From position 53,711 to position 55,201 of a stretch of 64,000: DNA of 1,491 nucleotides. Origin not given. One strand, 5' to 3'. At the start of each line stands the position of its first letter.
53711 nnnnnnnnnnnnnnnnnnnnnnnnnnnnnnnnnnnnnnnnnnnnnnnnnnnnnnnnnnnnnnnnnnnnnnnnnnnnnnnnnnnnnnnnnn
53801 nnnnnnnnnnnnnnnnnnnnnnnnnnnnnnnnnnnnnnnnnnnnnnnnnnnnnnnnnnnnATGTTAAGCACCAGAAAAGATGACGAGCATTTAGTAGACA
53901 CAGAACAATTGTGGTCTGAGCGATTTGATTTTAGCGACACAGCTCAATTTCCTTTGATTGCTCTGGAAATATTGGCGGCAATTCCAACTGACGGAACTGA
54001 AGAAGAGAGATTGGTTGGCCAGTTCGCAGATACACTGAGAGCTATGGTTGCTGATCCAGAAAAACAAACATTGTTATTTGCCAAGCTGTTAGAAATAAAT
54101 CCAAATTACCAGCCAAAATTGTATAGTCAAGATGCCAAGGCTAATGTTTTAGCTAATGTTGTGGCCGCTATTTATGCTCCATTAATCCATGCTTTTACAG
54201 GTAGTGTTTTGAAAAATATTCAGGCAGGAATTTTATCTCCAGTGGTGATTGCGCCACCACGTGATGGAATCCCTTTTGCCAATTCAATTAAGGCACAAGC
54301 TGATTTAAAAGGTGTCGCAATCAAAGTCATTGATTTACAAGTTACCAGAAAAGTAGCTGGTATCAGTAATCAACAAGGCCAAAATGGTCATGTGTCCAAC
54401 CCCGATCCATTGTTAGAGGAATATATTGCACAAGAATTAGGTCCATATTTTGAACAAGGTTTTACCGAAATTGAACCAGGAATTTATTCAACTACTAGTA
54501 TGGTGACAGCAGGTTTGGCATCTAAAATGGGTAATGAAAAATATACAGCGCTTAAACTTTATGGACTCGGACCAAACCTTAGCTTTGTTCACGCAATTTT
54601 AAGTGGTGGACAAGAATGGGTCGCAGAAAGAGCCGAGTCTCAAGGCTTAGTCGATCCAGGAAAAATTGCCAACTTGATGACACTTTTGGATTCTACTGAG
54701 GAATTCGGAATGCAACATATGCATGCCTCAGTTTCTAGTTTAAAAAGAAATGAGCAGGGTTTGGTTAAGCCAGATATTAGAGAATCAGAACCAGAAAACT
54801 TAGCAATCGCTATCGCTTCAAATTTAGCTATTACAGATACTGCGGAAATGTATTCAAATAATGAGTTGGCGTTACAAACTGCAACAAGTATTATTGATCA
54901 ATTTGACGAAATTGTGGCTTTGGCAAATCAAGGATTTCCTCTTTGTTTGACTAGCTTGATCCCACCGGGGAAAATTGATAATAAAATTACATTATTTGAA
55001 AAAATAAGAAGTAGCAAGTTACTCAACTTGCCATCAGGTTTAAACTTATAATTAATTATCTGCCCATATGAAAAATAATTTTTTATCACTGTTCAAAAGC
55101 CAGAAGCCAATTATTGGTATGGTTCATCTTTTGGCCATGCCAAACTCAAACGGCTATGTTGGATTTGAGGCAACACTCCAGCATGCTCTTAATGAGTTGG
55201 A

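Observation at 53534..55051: T-box-like riboswitch with a perfect consensus promoter controlling an uncharacterised operon (unknown 396-aa protein, BtpA-family TIM barrel, PfkB kinase)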

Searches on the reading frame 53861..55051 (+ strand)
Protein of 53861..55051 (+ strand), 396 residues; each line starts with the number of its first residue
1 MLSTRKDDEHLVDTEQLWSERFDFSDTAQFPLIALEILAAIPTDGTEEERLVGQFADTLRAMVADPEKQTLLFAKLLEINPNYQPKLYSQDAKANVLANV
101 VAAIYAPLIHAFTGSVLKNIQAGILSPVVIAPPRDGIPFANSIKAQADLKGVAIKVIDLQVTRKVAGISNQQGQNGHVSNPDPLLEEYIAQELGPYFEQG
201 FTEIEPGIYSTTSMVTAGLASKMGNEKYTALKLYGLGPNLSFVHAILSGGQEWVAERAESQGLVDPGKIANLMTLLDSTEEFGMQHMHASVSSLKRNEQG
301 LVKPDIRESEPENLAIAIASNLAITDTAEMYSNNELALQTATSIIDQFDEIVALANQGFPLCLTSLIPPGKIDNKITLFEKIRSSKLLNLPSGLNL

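Call 8: search_protein_families(library=pfam, proteins=[window:53861-55051:+], max_evalue=0.01)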
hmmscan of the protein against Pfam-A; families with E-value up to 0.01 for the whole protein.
window:53861-55051:+ (396 aa): 0 families

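Call 11: search_protein_families(library=ncbifam, proteins=[window:53861-55051:+], max_evalue=0.01)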
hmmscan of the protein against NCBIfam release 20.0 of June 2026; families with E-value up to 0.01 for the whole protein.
window:53861-55051:+ (396 aa): 0 families

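Call 15: find_homologous_proteins(query=window:53861-55051:+, max_evalue=0.001)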
Query window:53861-55051:+ (396 aa): 52 proteins with E <= 0.001 among 6258 candidates.
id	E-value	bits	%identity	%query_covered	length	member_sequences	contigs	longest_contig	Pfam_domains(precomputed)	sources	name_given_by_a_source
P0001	2.7e-255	864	100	100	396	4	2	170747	-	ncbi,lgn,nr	ncbi:hypothetical protein KJZ63_00420 [Patescibacteria group bacterium]|nr:hypothetical protein [Pat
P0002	1.2e-225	767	89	100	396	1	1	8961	-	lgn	-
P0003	1.7e-224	763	88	100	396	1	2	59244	-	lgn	-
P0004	2.2e-203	693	80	100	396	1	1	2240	-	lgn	-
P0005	1.3e-163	563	67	97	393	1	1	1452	-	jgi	-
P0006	6.1e-142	491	60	99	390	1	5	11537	-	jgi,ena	-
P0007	3.0e-111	390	53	94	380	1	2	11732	-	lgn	-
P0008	6.3e-89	317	47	90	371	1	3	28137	-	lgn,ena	-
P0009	2.5e-88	315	49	91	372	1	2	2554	-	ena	-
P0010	1.6e-83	299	47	87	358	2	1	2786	-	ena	-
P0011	1.0e-82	296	43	99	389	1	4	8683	-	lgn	-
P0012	3.1e-82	295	44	90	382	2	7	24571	-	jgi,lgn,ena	jgi:hypothetical protein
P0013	3.8e-82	295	47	87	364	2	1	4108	-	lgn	-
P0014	4.7e-81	291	45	90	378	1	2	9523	-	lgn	-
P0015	1.4e-80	289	44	90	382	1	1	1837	-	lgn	-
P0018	3.8e-74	268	42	90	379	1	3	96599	-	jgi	jgi:hypothetical protein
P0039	2.6e-64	236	43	75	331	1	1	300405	-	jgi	jgi:hypothetical protein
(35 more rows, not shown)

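Call 16: search_solved_structures(query=window:53861-55051:+, max_evalue=1)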
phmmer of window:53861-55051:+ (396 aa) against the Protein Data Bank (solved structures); distinct sequences matched with E-value up to 1: 0.

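Call 18: find_related_loci(query=A1, collection=genome_contigs, flank=6000)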
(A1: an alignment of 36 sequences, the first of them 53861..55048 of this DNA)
Query A1 (396 aa) in genome_contigs; peptide patterns used: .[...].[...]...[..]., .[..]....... (x = any residue, [..] = any of these).
25 stretches matched a pattern; 4 encode a relative of the query (tblastn E <= 1e-3); 4 distinct loci.
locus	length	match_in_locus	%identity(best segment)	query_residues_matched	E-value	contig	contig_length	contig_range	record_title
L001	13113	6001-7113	44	12-391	1e-90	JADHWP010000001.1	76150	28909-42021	MAG: Candidatus Shapirobacteria bacterium isolate BS750m-G30 BS-750m-C157, whole genome shotgun sequence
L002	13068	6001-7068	41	45-396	3e-76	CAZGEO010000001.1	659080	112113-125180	MAG TPA_asm: uncultured Candidatus Saccharibacteria bacterium isolate binchicken_co37_83 genome assembly, contig: NODE_2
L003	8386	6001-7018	45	49-391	1e-75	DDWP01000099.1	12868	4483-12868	MAG TPA_asm: Candidatus Shapirobacteria bacterium UBA2283 UBA2283_contig_26685, whole genome shotgun sequence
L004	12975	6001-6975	39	50-385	3e-65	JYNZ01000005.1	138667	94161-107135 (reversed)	MAG: candidate division WS6 bacterium OLB20 TR69_WS6001CONTIG000005, whole genome shotgun sequence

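Call 19: find_encoding_contigs(protein=P0001, flank=10000, max_places=3)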
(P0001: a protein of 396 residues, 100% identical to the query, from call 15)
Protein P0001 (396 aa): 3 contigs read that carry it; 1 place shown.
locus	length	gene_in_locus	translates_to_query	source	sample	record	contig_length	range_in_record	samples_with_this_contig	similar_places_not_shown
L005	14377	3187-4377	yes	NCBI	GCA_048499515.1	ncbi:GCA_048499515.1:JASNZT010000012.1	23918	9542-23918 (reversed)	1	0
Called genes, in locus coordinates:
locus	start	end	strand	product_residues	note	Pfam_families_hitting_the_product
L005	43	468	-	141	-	-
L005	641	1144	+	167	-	-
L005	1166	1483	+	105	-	PF02325:CCB3_YggT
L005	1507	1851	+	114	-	PF04020:Phage_holin_4_2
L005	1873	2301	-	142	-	PF01230:HIT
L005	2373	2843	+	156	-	PF01230:HIT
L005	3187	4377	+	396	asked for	-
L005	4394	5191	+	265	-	PF03437:BtpA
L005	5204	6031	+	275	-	PF00294:PfkB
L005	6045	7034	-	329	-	PF19420:DDAH_eukar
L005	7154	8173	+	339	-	PF01546:Peptidase_M20, PF07687:M20_dimer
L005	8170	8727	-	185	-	-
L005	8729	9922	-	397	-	PF00764:Arginosuc_synth, PF03054:tRNA_Me_trans (faint), PF20979:Arginosuc_syn_C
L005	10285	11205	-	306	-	PF19420:DDAH_eukar, PF02274:ADI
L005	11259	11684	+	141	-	PF00293:NUDIX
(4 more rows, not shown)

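Call 28: find_encoding_contigs(protein=P0003, flank=6000, max_places=2)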
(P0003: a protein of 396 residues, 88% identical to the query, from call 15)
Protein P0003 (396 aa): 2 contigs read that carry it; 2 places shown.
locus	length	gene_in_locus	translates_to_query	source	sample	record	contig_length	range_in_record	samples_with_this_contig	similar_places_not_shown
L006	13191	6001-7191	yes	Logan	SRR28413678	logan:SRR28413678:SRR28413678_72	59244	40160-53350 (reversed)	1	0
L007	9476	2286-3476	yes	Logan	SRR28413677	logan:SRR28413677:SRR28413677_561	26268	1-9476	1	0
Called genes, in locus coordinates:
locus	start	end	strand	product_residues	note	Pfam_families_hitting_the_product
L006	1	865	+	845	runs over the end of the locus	PF03924:CHASE, PF00989:PAS, PF08448:PAS_4 (weak), PF12860:PAS_7 (faint), PF13426:PAS_9, PF08448:PAS_4 (weak), PF00512:HisKA, PF02518:HATPase_c, +2 more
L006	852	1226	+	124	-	PF00072:Response_reg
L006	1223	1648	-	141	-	-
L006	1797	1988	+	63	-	-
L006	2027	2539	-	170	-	PF18921:Cyanophycin_syn (weak)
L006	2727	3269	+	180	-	PF05974:DUF892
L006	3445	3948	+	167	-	-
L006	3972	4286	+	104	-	PF02325:CCB3_YggT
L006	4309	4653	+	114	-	-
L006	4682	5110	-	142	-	PF01230:HIT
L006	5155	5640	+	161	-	PF01230:HIT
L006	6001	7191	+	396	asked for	-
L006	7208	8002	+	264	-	PF03437:BtpA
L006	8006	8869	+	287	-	PF00294:PfkB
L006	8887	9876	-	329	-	PF19420:DDAH_eukar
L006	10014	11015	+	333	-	PF01546:Peptidase_M20, PF07687:M20_dimer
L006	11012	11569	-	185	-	-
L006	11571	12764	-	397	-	PF00764:Arginosuc_synth, PF20979:Arginosuc_syn_C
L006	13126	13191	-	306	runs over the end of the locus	PF19420:DDAH_eukar, PF02274:ADI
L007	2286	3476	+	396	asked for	-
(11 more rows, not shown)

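Call 29: find_encoding_contigs(protein=P0006, flank=6000, max_places=2)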
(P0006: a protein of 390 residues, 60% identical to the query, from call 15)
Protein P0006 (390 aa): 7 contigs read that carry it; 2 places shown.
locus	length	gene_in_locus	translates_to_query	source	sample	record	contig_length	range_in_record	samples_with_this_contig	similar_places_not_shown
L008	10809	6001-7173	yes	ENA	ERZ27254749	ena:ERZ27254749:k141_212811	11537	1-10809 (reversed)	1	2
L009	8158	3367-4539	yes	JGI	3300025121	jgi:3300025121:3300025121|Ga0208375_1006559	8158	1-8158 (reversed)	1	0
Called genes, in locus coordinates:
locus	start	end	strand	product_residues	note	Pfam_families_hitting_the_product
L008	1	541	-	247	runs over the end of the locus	PF07228:SpoIIE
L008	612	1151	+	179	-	PF00004:AAA (weak), PF13671:AAA_33, PF13207:AAA_17 (weak)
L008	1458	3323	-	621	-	PF03485:Arg_tRNA_synt_N, PF00750:tRNA-synt_1d, PF05746:DALR_1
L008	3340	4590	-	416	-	PF02274:ADI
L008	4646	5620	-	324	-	PF19420:DDAH_eukar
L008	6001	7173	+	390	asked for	-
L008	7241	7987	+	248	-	PF03437:BtpA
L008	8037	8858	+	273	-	PF08282:Hydrolase_3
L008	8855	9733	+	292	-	PF00294:PfkB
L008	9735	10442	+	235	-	PF01636:APH (weak)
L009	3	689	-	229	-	?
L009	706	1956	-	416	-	PF02274:ADI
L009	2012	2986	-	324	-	PF19420:DDAH_eukar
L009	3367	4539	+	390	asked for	-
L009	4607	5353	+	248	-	PF03437:BtpA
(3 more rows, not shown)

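Call 30: find_encoding_contigs(protein=P0008, flank=6000, max_places=2)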
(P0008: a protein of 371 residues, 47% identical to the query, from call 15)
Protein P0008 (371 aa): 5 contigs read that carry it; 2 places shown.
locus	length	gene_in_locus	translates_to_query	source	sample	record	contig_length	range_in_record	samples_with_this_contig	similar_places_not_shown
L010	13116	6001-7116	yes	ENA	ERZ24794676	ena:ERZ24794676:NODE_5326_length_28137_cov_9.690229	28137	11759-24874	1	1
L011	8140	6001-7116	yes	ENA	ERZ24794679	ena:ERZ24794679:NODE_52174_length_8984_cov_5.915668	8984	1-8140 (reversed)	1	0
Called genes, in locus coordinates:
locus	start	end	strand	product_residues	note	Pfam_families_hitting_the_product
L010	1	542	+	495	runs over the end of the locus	PF00535:Glycos_transf_2, PF10111:Glyco_tranf_2_2 (faint), PF13641:Glyco_tranf_2_3, PF05219:DREV (faint), PF13489:Methyltransf_23, PF08241:Methyltransf_11, PF08242:Methyltransf_12, PF13649:Methyltransf_25 (faint), +1 more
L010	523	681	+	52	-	-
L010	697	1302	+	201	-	PF01739:CheR (weak), PF08241:Methyltransf_11, PF08242:Methyltransf_12, PF13489:Methyltransf_23, PF13649:Methyltransf_25, PF13847:Methyltransf_31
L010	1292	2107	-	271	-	-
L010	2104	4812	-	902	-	PF02310:B12-binding (weak), PF14528:LAGLIDADG_3 (faint), PF04055:Radical_SAM (weak)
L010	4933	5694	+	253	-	PF20803:PaaX_M, PF09827:CRISPR_Cas2 (faint)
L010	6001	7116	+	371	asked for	-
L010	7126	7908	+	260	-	PF03437:BtpA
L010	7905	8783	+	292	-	PF08282:Hydrolase_3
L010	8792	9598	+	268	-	PF00294:PfkB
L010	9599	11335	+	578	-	PF03485:Arg_tRNA_synt_N, PF00750:tRNA-synt_1d, PF05746:DALR_1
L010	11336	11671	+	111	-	-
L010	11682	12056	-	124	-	-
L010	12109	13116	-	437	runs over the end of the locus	PF04932:Wzy_C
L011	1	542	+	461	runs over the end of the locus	?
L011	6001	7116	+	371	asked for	-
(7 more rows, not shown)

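Call 31: find_related_loci(query=A1, collection=metagenome_contigs, flank=5000)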
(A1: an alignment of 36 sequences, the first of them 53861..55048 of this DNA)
Query A1 (396 aa) in metagenome_contigs; peptide patterns used: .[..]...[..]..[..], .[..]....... (x = any residue, [..] = any of these).
130 stretches matched a pattern; 14 encode a relative of the query (tblastn E <= 1e-3); 14 distinct loci.
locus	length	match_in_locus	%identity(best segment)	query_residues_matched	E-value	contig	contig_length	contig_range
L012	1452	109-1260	67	12-396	0e+0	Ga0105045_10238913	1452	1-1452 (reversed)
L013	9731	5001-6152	60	6-396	4e-152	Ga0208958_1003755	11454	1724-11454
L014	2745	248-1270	47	47-391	6e-94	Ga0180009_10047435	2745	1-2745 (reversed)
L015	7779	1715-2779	44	34-391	7e-91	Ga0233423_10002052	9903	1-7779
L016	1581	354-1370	40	49-391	3e-78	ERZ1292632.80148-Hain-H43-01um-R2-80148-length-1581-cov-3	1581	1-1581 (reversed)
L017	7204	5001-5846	45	96-391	1e-71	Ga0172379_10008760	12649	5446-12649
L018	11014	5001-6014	40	51-392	2e-73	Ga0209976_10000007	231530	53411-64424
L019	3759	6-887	43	93-391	7e-66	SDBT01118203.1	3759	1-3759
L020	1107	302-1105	46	50-314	1e-70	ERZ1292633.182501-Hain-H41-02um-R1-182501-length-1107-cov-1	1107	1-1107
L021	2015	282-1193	36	47-389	4e-63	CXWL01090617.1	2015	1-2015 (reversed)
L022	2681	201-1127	37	49-368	9e-60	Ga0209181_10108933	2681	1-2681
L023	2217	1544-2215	46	49-273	2e-56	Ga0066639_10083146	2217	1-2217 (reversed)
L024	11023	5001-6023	39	49-394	2e-73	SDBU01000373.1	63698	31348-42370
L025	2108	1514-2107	43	47-244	2e-41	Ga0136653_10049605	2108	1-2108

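Call 38: predict_structure(alignment_id=A1)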
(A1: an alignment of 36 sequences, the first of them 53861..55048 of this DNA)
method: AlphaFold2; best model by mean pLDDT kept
length: 396 residues; sequences in the alignment: 36
mean_pLDDT: 89.0   pTM: 0.87
mean pLDDT of the five models: 89.0, 88.3, 87.7, 87.2, 83.8
residues with pLDDT >= 90: 290; 70-90: 66; 50-70: 11; < 50: 29
segments of 3 or more residues with pLDDT < 50: 1-24, 26-29
pLDDT, mean of each block of 10 residues (from residue 1): 41 43 48 84 86 95 97 98 96 97 98 98 98 89 98 96 87 60 97 96 91 94 95 95 97 96 95 91 81 94 93 94 97 97 97 97 90 82 93 94
secondary structure, 60 per line:
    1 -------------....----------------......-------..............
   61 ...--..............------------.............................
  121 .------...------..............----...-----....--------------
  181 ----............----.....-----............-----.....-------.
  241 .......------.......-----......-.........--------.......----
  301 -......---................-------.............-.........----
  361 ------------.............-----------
elements in order: H14-17 H34-39 H47-63 H66-79 H92-121 E128-130 H137-150 E155-157 H163-166 H185-196 E201-205 H211-222 E228-232 H242-247 H255-260 H266-271 H273-281 E290-296 E302-307 H311-326 H334-346 H348-356 H373-385

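Call 49: find_encoding_contigs(protein=P0007, flank=6000, max_places=1)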
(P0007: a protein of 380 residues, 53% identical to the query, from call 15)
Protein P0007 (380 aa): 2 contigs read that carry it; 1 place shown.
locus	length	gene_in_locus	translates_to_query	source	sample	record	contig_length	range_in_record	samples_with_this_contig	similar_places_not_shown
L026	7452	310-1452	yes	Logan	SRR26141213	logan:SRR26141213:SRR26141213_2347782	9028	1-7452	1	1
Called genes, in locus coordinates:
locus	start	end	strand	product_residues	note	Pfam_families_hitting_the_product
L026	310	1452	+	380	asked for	-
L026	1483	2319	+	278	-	PF00294:PfkB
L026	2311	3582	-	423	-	PF02274:ADI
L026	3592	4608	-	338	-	PF19420:DDAH_eukar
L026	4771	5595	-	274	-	PF03437:BtpA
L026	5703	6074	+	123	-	PF01219:DAGK_prokar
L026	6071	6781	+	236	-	PF01569:PAP2, PF14378:PAP2_3 (weak)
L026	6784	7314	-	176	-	PF03449:GreA_GreB_N, PF01272:GreA_GreB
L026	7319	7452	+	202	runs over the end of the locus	PF00230:MIP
